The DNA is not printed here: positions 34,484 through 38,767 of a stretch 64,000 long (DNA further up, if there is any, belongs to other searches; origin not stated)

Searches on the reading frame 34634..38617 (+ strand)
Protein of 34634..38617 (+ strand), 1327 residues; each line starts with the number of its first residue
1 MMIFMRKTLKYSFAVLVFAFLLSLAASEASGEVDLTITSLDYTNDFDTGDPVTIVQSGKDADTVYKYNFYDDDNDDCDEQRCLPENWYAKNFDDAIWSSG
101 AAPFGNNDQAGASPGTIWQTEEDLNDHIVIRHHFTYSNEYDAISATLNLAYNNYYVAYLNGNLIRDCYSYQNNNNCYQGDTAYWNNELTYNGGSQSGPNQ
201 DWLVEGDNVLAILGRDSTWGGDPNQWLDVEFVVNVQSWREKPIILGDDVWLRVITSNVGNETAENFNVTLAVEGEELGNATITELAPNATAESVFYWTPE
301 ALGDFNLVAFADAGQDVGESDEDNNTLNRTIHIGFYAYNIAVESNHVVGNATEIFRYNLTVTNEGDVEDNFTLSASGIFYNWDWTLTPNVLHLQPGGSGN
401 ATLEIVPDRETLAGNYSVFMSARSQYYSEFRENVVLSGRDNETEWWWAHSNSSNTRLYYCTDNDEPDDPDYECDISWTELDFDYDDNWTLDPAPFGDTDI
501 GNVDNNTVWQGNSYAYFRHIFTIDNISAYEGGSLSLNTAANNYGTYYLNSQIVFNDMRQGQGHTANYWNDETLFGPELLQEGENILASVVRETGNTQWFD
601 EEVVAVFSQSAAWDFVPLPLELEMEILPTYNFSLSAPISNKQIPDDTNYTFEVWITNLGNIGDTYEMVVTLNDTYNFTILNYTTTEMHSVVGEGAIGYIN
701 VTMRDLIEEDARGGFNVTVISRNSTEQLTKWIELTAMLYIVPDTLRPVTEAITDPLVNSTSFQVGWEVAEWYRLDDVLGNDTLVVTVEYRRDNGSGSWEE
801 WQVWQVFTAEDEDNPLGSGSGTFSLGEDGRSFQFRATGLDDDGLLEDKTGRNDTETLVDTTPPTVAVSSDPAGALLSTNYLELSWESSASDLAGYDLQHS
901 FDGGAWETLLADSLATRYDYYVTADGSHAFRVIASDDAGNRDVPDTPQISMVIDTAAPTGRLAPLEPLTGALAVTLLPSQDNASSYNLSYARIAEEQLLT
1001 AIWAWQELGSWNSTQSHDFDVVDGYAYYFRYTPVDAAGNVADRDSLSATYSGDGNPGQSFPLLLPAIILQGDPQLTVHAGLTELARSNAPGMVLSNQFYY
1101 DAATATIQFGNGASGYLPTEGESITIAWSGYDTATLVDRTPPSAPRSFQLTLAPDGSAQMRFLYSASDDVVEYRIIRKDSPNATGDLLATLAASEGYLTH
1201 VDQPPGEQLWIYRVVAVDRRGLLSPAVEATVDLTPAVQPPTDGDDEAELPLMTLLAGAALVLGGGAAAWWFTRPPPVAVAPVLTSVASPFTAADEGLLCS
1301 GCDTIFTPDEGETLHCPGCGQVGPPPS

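Call 24: search_protein_families(library=pfam, proteins=[window:34634-38617:+], max_evalue=0.01)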
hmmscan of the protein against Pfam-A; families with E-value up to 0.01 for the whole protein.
window:34634-38617:+ (1327 aa): 1 family
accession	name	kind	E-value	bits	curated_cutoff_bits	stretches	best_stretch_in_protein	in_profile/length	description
PF07705.17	CARDB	-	2.7e-14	53.7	22.7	1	235-328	7-100/101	CARDB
